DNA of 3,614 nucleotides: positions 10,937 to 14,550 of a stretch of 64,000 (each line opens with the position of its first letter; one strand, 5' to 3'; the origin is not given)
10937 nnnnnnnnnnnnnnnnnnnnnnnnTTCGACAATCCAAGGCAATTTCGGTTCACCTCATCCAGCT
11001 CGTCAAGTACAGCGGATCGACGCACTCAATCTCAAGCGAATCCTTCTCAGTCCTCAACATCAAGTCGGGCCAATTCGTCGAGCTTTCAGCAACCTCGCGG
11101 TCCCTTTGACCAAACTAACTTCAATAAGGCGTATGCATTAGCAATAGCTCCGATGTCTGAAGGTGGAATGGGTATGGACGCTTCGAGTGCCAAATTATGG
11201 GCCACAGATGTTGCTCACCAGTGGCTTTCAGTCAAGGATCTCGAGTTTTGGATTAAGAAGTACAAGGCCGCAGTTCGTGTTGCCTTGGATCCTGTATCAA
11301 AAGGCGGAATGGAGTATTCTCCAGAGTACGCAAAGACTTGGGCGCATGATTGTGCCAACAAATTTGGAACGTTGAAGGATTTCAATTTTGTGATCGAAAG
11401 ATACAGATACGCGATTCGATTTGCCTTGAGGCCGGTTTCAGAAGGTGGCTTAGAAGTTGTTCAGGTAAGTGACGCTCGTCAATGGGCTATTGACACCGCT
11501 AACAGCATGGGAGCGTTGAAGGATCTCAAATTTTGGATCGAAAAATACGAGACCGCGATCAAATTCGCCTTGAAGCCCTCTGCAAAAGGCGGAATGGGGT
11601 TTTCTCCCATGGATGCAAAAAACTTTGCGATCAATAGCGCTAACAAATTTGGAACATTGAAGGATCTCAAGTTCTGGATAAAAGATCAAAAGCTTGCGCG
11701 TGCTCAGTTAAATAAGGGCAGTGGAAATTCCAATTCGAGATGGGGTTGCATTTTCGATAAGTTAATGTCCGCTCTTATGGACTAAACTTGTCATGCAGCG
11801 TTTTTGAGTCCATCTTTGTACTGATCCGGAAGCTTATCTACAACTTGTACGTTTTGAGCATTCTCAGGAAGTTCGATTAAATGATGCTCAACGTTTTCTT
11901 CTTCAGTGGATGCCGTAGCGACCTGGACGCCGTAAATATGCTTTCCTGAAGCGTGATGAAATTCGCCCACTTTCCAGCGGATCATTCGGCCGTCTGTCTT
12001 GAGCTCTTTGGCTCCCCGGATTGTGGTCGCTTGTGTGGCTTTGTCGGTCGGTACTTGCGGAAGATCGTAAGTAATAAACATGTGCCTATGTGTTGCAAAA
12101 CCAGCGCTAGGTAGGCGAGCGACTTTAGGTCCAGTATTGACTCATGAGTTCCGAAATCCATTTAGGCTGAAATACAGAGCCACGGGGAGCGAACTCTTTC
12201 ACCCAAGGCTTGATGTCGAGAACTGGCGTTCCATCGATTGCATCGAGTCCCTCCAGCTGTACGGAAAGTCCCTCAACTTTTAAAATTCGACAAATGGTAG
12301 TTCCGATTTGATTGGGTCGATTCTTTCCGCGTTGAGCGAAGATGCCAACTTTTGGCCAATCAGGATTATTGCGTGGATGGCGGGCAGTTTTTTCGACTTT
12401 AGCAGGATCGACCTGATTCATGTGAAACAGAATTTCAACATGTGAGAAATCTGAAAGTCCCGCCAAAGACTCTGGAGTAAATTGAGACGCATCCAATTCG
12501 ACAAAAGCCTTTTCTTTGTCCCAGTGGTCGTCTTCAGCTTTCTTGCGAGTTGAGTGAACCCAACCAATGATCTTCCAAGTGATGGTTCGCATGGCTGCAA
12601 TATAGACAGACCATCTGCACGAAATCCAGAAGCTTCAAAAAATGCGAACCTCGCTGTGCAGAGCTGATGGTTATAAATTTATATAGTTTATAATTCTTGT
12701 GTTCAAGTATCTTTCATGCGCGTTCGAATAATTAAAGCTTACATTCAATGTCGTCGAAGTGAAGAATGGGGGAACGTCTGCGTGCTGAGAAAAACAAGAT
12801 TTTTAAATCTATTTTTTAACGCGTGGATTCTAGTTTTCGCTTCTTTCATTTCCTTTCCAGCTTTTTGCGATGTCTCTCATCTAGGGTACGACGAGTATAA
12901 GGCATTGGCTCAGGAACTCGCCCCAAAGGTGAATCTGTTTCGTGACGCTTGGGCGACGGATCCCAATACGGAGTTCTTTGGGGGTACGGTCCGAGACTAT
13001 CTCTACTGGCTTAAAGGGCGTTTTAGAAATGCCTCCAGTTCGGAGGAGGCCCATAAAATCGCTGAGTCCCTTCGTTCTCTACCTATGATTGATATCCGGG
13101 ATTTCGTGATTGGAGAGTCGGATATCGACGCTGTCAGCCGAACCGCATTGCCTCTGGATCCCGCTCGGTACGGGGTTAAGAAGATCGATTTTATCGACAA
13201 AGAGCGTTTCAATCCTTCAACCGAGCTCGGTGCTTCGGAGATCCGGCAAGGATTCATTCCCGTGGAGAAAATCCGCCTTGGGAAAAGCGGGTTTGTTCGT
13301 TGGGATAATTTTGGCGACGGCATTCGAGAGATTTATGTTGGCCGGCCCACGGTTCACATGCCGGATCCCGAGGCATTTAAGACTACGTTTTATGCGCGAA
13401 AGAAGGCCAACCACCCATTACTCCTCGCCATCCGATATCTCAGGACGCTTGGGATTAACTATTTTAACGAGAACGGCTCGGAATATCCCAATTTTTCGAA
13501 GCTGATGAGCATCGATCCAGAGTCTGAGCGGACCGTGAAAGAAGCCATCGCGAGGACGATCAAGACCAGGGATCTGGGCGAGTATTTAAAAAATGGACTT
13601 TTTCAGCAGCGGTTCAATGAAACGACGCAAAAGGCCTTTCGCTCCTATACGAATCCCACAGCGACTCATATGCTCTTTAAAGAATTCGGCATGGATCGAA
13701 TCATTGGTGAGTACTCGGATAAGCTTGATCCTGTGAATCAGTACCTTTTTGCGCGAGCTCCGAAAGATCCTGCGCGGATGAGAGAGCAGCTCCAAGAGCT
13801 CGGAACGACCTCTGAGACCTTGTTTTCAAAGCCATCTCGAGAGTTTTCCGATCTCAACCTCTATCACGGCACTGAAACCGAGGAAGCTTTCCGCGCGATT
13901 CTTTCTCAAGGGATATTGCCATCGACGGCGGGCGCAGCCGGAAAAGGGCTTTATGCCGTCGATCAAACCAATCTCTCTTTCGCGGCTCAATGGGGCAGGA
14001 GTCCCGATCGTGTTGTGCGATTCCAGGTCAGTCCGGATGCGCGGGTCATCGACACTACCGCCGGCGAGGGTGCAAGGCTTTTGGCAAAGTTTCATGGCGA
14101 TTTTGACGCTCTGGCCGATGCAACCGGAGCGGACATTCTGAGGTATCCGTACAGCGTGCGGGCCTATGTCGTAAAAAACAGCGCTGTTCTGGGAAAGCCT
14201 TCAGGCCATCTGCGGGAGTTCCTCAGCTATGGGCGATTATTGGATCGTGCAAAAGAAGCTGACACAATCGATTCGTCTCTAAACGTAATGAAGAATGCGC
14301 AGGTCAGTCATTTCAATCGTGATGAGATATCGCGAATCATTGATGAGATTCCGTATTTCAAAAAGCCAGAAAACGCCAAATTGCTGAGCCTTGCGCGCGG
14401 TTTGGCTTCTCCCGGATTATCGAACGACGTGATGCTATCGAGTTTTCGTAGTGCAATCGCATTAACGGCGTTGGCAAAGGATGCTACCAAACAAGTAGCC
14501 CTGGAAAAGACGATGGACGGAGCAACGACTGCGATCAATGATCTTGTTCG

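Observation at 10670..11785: J-domain protein with an N-terminal signal peptide and four tandem ~45-aa repeats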

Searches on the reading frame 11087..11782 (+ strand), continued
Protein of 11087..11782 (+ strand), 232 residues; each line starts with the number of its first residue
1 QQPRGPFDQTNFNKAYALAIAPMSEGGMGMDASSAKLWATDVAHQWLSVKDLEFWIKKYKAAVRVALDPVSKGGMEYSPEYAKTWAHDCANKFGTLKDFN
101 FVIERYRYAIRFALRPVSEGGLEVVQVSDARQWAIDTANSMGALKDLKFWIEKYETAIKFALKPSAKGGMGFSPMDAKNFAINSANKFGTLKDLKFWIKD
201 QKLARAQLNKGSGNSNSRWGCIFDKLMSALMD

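Call 65: fold_search(model_id=the predicted structure, library=viral)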
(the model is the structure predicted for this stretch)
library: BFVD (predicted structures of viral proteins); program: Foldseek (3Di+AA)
matches with E <= 10: 157; with E <= 0.001: 0
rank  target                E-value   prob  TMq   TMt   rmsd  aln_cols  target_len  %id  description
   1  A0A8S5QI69            3.0e-01  0.18  0.18  0.09  23.7       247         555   14  Minor tail protein [Siphoviridae sp. ctrAT9]
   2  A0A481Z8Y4            3.8e-01  0.11  0.17  0.17  22.0       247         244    9  Mitochondrial carrier-like protein [Pithovirus LCPAC304]
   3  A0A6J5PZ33            3.9e-01  0.77  0.44  0.29   7.4       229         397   11  Uncharacterized protein [uncultured Caudovirales phage]
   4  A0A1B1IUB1            5.0e-01  0.15  0.18  0.07  14.1       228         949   15  (no name in the UniProt tables at hand)
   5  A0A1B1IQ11            5.7e-01  0.33  0.22  0.21  14.0       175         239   15  (no name in the UniProt tables at hand)
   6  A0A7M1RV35            5.7e-01  0.12  0.18  0.05  20.4       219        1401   16  DUF7831 domain-containing protein [uncultured phage cr131_1]
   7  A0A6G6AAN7            6.9e-01  0.09  0.18  0.15  24.7       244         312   10  Uncharacterized protein [Borely moumouvirus]
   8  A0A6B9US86            8.4e-01  0.06  0.12  0.08  21.5       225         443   10  (no name in the UniProt tables at hand)
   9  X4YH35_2              9.2e-01  0.11  0.18  0.06  19.4       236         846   15  Tape measure protein [Lactococcus phage P162]
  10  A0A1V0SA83            1.1e+00  0.10  0.17  0.15  19.9       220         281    9  Uncharacterized protein [Catovirus CTV1]
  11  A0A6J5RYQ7            1.1e+00  0.08  0.15  0.04  20.5       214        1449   13  Large polyvalent protein associated domain-containing protein [uncultured Caudovirales phage]
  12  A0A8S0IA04            1.2e+00  0.28  0.30  0.31  13.4       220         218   14  (no name in the UniProt tables at hand)
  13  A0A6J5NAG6            1.3e+00  0.25  0.32  0.28  10.1       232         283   11  Uncharacterized protein [uncultured Caudovirales phage]
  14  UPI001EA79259         1.3e+00  0.08  0.17  0.16  25.1       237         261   14  (no name look-up for this kind of identifier)
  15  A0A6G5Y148            1.3e+00  0.06  0.15  0.16  21.2       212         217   10  (no name in the UniProt tables at hand)
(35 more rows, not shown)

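Call 85: find_related_loci(query=window:11087-11782:+, collection=metagenome_contigs, flank=6000)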
Query window:11087-11782:+ (232 aa) in metagenome_contigs; peptide patterns used: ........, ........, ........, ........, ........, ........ (x = any residue, [..] = any of these).
58 stretches matched a pattern, but none encodes a relative of the query by tblastn (E <= 1e-3).

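Call 87: find_related_loci(query=A6, collection=metagenome_contigs, flank=6000)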
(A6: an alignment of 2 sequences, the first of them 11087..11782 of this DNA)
Query A6 (232 aa) in metagenome_contigs; peptide patterns used: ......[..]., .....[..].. (x = any residue, [..] = any of these).
113 stretches matched a pattern, but none encodes a relative of the query by tblastn (E <= 1e-3).

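Call 88: find_encoding_contigs(protein=P0155, flank=7000, max_places=2)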
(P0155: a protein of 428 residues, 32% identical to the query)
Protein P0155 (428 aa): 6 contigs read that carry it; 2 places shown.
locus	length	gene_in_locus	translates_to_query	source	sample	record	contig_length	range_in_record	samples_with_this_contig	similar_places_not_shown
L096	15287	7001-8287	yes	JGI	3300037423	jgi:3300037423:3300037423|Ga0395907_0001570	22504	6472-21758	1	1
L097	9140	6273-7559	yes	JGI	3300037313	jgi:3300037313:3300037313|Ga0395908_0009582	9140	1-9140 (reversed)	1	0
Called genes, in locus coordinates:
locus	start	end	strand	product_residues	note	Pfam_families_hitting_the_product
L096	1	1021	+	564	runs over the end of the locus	PF03853:YjeF_N, PF01256:Carb_kinase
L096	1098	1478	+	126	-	PF02367:TsaE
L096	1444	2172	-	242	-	-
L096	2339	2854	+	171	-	PF02082:Rrf2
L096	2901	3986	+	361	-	PF00266:Aminotran_5, PF01041:DegT_DnrJ_EryC1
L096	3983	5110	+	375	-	PF03054:tRNA_Me_trans, PF20258:tRNA_Me_trans_C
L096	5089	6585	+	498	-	PF00919:UPF0004, PF04055:Radical_SAM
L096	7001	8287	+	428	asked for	PF00226:DnaJ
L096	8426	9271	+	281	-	PF14394:DUF4423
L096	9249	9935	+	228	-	-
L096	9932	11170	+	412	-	-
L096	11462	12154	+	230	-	PF22935:RM44_endonuclase, PF14622:Ribonucleas_3_3, PF00636:Ribonuclease_3, PF00035:dsrm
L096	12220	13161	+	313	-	PF00009:GTP_EFTU (weak), PF00350:Dynamin_N (faint), PF01926:MMR_HSR1, PF02421:FeoB_N, PF07650:KH_2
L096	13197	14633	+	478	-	PF00009:GTP_EFTU, PF00071:Ras (faint), PF01926:MMR_HSR1, PF02421:FeoB_N, PF00009:GTP_EFTU, PF02421:FeoB_N, PF01926:MMR_HSR1, PF14714:KH_dom-like, +6 more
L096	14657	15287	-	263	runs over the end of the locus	PF13505:OMP_b-brl (weak)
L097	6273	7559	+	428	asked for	PF00226:DnaJ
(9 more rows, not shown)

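Call 89: find_encoding_contigs(protein=P0143, flank=7000, max_places=2)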
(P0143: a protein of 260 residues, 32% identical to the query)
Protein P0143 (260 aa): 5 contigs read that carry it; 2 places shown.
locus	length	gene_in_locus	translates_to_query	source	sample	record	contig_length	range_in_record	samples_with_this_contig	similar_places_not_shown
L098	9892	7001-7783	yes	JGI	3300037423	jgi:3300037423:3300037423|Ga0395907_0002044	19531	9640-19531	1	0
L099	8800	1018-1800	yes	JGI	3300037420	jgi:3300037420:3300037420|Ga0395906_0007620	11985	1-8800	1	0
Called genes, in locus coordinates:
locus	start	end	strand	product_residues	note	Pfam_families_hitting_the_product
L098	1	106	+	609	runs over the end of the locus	PF13520:AA_permease_2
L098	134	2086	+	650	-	PF00005:ABC_tran, PF02367:TsaE (faint), PF02463:SMC_N (faint), PF03193:RsgA_GTPase (faint), PF13304:AAA_21 (weak), PF12848:ABC_tran_Xtn, PF00005:ABC_tran, PF16326:ABC_tran_CTD, +7 more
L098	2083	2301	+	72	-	-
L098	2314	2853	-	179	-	-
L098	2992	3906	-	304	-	PF00899:ThiF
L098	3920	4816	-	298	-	PF01026:TatD_DNase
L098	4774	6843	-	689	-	PF01702:TGT, PF05430:Methyltransf_30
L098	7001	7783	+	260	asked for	-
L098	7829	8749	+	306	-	PF03547:Mem_trans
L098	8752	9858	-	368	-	PF04055:Radical_SAM, PF11842:DUF3362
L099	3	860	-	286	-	?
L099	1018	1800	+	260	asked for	-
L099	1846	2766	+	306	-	PF03547:Mem_trans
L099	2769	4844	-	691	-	PF08497:Radical_SAM_N, PF04055:Radical_SAM, PF11842:DUF3362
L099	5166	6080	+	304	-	-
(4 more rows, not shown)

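Call 90: find_encoding_contigs(protein=P0145, flank=7000, max_places=2)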
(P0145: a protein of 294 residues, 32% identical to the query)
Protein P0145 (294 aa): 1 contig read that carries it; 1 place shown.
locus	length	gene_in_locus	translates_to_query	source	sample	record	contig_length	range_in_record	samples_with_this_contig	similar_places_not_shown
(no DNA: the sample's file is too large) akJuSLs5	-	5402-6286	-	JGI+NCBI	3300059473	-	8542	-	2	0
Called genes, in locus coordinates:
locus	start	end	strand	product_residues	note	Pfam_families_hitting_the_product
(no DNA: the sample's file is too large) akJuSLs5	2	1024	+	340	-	?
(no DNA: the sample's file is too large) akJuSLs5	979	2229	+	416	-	PF00534:Glycos_transf_1, PF13692:Glyco_trans_1_4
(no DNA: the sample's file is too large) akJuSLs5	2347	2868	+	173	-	-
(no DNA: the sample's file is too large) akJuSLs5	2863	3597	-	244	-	PF01464:SLT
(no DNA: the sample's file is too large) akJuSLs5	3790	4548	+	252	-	-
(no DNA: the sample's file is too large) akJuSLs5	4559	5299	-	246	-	PF13672:PP2C_2, PF00481:PP2C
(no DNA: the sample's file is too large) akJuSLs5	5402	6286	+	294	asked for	-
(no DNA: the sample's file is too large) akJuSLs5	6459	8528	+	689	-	PF08298:AAA_PrkA, PF06798:PrkA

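Call 93: search_protein_families(library=pfam, proteins=[L089:427-1602:+], max_evalue=0.001)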
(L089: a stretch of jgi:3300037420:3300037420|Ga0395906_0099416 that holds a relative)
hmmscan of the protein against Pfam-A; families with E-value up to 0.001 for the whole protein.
L089:427-1602:+ (392 aa): 0 families

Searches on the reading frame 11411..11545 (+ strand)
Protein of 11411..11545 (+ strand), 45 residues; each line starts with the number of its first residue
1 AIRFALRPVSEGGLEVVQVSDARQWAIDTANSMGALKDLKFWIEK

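Call 27: find_homologous_proteins(query=A1, max_evalue=0.001)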
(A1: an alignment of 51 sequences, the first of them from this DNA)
Query A1 (51 sequences): 109 candidates shared short words with the query, none scored E <= 0.001.

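Call 58: search_solved_structures(query=A1, max_evalue=10)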
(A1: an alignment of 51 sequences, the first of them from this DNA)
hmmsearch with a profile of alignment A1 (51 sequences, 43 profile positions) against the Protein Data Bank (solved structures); distinct sequences matched with E-value up to 10: 18.
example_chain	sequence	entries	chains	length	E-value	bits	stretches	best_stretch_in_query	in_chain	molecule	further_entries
2pg1_A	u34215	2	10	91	0.13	15.3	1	19-43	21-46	Dynein light chain 1, cytoplasmic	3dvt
3brl_A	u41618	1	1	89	0.15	15.2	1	19-43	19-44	Dynein light chain 1, cytoplasmic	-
1rhw_A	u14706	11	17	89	0.15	15.2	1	19-43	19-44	Dynein light chain 1, cytoplasmic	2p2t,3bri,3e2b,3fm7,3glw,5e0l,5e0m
4qh7_A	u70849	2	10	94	0.16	15.1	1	19-43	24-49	Dynein light chain 1, cytoplasmic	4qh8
1pwj_A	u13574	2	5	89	0.19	14.9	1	18-43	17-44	dynein light chain-2 | DYNEIN LIGHT CHAIN 2, CYTOPLASMIC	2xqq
1pwk_A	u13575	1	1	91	0.2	14.8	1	18-43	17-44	dynein light chain-2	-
3p8m_A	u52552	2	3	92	0.2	14.8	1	18-43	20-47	Dynein light chain 2 | DYNEIN LIGHT CHAIN 2, CYTOPLASMIC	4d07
7cnu_A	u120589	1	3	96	0.2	14.8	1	18-43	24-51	Dynein light chain 2, cytoplasmic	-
1re6_A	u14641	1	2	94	0.2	14.7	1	18-43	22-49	dynein light chain 2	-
7jtk_a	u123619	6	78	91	0.25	14.5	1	19-43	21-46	Dynein 8 kDa light chain, flagellar outer arm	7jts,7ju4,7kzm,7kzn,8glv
3dvh_A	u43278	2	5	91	0.36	14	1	19-43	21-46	Dynein light chain 1, cytoplasmic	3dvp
7y8w_A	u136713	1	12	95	0.36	14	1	19-43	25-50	Dynein light chain 1, cytoplasmic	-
4u3m_S0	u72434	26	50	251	0.55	13.4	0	18-32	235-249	40S ribosomal protein S0-A | Small ribosomal subunit protein uS2A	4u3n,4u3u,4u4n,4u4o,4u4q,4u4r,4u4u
3j6x_S0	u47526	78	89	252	0.56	13.3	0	18-32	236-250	40S ribosomal protein S0 | 40S ribosomal protein rpS0 (S2p) | 40S ribosomal protein S0-A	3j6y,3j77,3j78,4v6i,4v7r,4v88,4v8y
6fai_A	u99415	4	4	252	0.56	13.3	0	18-32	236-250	40S ribosomal protein S0-A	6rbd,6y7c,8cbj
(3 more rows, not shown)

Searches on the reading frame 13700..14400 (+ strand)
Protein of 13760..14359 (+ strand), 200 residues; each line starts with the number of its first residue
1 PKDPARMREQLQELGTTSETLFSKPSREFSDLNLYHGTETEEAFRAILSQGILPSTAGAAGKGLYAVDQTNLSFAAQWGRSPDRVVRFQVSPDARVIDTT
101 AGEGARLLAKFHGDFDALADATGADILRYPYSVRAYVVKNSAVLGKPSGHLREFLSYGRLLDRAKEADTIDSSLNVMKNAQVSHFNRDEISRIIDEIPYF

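Call 94: search_protein_families(library=pfam, proteins=[window:13700-14400:+], max_evalue=10)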
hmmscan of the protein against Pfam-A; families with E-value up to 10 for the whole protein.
window:13700-14400:+ (233 aa): 0 families

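Call 95: search_solved_structures(query=window:13760-14359:+, max_evalue=1)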
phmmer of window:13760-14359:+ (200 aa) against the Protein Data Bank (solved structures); distinct sequences matched with E-value up to 1: 2.
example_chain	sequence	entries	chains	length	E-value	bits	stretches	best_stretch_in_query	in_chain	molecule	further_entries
5z3k_A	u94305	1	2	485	0.32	14.1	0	137-193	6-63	glucosidase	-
6v8i_EB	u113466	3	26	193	0.69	13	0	83-147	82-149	Major Tail Protein, gp53 | Major tail protein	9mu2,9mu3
